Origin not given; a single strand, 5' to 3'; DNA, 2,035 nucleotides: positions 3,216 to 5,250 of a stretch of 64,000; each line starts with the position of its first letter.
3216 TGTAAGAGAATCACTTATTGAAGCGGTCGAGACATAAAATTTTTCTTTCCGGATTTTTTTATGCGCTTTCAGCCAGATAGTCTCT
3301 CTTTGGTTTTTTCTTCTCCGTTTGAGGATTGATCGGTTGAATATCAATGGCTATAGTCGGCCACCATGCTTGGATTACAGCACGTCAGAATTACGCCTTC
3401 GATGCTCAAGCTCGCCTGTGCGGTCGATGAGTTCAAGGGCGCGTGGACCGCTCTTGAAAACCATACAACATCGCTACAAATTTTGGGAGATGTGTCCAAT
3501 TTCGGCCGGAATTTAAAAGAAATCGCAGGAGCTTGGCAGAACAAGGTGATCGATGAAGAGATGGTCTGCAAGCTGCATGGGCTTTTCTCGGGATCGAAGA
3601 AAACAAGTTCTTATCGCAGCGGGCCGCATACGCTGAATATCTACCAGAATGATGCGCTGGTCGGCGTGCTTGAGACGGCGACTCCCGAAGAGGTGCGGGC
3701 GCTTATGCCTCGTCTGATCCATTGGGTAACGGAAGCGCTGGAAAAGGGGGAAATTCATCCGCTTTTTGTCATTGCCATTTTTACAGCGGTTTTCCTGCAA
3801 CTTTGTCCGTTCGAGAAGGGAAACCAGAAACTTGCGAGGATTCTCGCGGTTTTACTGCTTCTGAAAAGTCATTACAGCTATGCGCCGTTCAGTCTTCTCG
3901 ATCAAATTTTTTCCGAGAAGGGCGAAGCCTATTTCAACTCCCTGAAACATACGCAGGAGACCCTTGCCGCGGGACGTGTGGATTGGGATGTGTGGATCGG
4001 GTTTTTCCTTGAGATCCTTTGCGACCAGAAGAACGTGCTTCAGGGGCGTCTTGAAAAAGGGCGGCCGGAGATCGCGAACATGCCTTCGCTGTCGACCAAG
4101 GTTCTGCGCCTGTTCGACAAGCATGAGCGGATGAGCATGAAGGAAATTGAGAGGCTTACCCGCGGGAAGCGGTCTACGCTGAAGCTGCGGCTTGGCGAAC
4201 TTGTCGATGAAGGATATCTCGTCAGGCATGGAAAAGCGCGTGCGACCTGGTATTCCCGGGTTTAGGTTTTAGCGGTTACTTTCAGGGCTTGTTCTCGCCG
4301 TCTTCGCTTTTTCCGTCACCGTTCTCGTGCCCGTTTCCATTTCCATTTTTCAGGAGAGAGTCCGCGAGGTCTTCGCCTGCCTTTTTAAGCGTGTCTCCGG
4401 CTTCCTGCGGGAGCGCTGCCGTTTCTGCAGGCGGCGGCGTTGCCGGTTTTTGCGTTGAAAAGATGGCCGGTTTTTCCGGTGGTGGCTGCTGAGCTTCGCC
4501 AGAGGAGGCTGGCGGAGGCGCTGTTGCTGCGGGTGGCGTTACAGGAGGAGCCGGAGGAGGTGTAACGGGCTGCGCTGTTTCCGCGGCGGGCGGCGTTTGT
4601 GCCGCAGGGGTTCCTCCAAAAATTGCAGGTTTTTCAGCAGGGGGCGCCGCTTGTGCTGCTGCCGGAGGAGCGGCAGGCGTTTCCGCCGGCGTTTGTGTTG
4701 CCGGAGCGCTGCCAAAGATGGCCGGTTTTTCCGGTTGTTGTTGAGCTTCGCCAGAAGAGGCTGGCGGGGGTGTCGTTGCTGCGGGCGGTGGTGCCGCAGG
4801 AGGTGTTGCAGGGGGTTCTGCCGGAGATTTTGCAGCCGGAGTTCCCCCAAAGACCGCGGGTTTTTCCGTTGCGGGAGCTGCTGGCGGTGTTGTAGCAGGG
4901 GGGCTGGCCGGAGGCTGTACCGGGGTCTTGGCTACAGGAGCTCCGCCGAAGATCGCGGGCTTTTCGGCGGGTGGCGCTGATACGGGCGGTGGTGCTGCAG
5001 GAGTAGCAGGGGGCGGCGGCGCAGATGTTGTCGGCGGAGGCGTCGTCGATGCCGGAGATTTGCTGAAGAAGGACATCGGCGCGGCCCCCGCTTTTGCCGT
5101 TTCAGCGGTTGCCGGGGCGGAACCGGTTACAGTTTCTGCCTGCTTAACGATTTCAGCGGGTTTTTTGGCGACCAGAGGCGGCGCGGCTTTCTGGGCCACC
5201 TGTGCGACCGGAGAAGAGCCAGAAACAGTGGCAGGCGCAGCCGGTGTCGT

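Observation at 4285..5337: The DotL homologue carries a roughly 350-aa Pro/Ala/Thr-rich tail with five EKPA(I/V)FG(G/S) repeats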

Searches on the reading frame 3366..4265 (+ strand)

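Call 4: search_protein_families(library=pfam, proteins=[window:3366-4265:+], max_evalue=0.01)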
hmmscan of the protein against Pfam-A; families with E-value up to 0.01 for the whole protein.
window:3366-4265:+ (299 aa): 1 family
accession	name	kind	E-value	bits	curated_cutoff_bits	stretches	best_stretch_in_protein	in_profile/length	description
PF02661.23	Fic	-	3.3e-07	31.5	24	1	62-165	2-93/93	Fic/DOC family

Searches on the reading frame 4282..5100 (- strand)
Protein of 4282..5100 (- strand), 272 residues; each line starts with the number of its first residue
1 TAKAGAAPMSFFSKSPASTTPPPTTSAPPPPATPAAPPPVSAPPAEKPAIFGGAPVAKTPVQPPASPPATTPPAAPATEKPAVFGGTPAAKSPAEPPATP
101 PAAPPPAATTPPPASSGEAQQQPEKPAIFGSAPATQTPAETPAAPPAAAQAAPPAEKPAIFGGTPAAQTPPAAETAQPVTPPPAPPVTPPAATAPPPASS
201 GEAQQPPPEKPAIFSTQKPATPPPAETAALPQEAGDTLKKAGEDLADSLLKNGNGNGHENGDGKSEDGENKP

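Call 25: find_homologous_proteins(query=window:4282-5100:-, max_evalue=0.001)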
Query window:4282-5100:-: 8000 candidates shared short words with the query, none scored E <= 0.001.
